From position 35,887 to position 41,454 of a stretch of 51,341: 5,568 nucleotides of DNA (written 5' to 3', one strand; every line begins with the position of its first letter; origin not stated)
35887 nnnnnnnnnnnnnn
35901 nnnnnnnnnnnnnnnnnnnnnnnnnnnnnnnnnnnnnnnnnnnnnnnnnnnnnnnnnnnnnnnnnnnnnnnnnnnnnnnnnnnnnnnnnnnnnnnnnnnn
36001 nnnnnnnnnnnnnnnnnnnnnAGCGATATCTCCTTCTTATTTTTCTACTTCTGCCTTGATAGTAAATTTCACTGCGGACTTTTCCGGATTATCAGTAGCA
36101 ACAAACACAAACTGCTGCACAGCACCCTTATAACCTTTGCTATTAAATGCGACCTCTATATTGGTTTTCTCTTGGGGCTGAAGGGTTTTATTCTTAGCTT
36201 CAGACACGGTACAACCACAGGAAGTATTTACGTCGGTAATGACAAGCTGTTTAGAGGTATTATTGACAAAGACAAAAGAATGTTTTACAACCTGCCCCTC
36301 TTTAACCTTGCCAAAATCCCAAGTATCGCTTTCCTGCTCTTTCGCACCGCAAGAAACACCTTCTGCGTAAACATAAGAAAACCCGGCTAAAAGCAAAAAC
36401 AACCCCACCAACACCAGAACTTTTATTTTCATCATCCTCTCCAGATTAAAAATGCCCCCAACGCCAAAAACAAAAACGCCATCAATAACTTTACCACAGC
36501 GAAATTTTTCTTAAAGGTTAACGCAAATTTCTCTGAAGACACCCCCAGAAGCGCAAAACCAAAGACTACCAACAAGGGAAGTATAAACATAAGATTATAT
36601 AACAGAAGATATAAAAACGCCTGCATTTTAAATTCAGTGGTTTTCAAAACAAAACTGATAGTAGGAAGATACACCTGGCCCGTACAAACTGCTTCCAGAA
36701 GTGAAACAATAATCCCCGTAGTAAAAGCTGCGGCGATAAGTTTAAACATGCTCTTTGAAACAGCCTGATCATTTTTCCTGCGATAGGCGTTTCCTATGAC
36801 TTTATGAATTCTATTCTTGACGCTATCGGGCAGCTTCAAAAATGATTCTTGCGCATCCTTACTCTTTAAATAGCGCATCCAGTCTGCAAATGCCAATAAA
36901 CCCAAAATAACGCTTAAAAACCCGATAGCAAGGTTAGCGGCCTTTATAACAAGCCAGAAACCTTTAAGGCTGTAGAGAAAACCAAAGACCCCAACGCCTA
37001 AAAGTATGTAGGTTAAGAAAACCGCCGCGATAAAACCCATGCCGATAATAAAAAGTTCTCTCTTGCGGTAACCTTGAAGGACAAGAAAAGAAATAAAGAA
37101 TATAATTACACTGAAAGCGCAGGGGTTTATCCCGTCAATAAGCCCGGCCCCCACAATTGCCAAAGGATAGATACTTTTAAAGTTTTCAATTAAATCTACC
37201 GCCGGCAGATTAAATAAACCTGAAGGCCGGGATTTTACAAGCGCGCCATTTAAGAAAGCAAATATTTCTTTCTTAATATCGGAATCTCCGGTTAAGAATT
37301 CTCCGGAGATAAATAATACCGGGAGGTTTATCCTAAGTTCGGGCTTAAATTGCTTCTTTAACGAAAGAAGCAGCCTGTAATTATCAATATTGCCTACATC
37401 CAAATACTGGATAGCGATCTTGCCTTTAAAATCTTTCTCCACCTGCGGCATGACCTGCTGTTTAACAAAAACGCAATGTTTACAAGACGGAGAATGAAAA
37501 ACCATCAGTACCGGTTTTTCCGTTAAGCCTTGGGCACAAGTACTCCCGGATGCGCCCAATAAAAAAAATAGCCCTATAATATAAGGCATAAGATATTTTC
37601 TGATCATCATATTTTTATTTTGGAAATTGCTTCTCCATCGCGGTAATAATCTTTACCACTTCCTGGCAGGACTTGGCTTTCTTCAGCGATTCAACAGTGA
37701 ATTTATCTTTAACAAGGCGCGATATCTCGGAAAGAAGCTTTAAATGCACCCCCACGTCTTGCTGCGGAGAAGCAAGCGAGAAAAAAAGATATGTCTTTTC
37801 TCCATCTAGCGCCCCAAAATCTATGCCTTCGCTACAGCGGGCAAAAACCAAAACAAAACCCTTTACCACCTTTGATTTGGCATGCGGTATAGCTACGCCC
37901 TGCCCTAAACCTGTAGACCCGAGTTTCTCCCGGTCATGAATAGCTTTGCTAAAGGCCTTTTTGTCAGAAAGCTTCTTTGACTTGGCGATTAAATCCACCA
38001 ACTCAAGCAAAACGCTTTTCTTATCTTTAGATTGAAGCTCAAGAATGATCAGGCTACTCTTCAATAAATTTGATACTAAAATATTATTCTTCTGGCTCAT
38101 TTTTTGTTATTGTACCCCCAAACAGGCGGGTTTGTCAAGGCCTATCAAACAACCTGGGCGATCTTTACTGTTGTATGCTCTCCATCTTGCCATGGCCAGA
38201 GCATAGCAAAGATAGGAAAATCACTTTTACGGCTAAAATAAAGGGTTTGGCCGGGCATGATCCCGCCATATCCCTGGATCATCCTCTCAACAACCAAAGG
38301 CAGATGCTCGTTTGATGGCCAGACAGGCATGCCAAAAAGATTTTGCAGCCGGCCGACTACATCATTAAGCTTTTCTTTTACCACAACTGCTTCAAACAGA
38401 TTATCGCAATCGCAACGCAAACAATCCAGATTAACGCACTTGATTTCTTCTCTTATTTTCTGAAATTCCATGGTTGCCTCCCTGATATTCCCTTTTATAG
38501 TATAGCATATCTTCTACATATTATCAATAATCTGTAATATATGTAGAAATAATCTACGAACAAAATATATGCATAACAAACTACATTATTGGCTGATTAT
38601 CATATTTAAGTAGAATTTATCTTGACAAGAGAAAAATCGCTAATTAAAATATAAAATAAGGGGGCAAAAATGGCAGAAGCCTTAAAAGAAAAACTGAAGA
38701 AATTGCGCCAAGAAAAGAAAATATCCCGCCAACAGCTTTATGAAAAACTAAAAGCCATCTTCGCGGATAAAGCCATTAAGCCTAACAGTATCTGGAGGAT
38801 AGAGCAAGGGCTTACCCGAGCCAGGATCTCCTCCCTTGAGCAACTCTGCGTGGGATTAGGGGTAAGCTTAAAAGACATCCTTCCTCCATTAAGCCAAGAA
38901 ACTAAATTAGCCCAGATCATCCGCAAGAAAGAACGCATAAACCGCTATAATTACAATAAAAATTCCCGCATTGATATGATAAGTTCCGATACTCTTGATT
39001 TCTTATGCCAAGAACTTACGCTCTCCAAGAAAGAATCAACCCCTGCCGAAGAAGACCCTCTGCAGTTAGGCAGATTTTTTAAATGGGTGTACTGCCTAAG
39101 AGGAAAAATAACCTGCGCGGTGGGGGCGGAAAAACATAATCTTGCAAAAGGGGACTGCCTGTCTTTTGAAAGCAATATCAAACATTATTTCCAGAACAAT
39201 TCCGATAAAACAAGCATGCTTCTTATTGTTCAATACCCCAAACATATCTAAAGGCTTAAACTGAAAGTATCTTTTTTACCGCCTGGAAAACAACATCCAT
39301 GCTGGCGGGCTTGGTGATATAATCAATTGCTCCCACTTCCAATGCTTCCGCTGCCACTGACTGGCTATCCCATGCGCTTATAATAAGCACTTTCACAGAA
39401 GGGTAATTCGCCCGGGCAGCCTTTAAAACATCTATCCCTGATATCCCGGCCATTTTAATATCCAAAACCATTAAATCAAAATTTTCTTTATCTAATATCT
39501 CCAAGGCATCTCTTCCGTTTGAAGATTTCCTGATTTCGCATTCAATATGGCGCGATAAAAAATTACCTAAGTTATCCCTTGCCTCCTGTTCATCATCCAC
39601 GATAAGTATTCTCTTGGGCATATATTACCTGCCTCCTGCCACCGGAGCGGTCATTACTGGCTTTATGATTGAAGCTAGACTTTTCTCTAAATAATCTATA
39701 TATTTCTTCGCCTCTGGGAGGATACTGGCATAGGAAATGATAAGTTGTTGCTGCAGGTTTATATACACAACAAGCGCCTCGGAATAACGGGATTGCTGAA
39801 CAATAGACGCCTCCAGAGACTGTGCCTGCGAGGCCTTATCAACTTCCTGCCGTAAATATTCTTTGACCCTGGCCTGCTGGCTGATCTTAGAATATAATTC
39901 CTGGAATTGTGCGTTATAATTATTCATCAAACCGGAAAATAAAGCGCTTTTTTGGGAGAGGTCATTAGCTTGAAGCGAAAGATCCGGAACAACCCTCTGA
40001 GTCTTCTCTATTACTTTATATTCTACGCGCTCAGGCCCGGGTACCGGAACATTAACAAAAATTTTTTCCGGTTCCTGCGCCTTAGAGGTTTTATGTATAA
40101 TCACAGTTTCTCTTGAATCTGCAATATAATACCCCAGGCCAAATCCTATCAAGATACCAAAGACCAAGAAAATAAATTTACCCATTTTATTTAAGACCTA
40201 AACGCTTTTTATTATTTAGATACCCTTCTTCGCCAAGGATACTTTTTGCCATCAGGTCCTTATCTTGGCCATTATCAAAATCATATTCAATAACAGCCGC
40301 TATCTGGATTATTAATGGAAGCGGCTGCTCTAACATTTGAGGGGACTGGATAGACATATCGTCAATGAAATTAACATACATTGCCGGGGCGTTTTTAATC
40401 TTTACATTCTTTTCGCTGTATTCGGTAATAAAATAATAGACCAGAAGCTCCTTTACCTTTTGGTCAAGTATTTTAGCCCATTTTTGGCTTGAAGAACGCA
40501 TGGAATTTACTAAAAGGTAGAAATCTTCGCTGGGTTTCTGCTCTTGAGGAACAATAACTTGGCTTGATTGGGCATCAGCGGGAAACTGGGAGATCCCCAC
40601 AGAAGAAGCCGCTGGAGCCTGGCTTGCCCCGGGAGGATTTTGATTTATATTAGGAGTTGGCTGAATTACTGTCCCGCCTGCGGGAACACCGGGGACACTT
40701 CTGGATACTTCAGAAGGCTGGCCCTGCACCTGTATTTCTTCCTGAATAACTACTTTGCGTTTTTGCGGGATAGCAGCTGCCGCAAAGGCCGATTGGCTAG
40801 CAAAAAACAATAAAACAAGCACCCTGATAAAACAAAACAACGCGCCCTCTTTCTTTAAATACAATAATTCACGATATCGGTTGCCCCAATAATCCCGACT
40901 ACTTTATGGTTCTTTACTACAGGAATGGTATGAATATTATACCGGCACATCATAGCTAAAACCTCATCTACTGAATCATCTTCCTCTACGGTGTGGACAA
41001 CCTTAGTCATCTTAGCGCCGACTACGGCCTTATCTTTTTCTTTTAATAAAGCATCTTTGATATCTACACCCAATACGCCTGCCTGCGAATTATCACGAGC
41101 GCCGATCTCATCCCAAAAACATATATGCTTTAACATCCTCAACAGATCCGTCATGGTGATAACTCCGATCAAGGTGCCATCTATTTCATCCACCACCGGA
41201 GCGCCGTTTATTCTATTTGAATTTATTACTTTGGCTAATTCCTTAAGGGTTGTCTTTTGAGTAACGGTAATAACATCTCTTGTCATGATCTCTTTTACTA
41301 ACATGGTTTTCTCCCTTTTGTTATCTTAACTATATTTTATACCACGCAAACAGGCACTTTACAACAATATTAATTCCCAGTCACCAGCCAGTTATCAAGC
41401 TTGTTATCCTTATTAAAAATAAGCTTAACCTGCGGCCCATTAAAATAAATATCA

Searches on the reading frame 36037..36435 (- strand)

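Call 60: search_protein_families(library=pfam, proteins=[window:36037-36435:-], max_evalue=0.00001)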
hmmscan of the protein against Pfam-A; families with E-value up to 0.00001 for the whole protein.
window:36037-36435:- (132 aa): 2 families
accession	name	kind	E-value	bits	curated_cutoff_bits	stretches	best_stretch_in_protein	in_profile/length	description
PF07610.17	DUF1573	-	2.3e-24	85.7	26.1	1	35-130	4-98/98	Protein of unknown function (DUF1573)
PF22544.2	HYDIN_VesB_CFA65-like_Ig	-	1.4e-16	60.9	25.5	1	36-128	7-99/100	HYDIN/CFA65/VesB-like, Ig-like domain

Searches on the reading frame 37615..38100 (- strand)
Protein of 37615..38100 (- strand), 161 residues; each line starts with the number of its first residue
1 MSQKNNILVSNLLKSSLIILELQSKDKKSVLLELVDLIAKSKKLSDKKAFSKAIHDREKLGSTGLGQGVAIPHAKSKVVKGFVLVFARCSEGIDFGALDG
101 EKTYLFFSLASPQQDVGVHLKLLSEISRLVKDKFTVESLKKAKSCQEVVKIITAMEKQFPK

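Call 60: search_protein_families(library=pfam, proteins=[window:37615-38100:-], max_evalue=0.00001)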
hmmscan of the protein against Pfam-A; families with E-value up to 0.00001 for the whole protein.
window:37615-38100:- (161 aa): 1 family
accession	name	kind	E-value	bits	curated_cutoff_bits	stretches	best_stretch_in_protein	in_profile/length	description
PF00359.27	PTS_EIIA_2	-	1.3e-36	126.1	27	1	12-153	2-142/144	Phosphoenolpyruvate-dependent sugar phosphotransferase system, EIIA 2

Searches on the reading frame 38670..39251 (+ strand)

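Call 60: search_protein_families(library=pfam, proteins=[window:38670-39251:+], max_evalue=0.00001)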
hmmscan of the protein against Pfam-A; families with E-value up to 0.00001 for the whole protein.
window:38670-39251:+ (193 aa): 3 families
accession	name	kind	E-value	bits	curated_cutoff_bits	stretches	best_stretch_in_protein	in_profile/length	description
PF07883.17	Cupin_2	-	2.3e-10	40.5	27.2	1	139-187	21-69/70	Cupin domain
PF13443.12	HTH_26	-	1.3e-06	29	22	0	8-71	1-58/63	Cro/C1-type HTH DNA-binding domain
PF13560.12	HTH_31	-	3.6e-06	27.6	27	1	8-66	5-57/64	Helix-turn-helix domain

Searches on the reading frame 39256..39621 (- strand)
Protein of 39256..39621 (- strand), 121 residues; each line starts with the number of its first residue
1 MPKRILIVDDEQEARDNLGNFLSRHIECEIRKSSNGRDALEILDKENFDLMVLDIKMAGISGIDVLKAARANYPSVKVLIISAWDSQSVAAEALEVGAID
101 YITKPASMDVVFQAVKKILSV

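Call 60: search_protein_families(library=pfam, proteins=[window:39256-39621:-], max_evalue=0.00001)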
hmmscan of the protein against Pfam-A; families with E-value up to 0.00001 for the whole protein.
window:39256-39621:- (121 aa): 1 family
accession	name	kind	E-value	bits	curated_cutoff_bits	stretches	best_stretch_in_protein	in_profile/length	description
PF00072.30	Response_reg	-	1.8e-28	99.3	30.2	1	5-115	1-110/111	Response regulator receiver domain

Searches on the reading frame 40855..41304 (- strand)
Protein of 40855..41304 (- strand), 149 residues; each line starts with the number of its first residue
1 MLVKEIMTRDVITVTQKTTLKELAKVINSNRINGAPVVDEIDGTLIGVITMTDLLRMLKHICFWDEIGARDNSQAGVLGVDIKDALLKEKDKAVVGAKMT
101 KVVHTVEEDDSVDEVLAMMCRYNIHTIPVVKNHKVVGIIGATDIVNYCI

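Call 60: search_protein_families(library=pfam, proteins=[window:40855-41304:-], max_evalue=0.00001)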
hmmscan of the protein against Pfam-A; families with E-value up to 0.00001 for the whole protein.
window:40855-41304:- (149 aa): 1 family
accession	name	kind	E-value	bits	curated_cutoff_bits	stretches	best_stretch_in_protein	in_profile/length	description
PF00571.33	CBS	-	1.5e-27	96.1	24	2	3-58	1-55/57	CBS domain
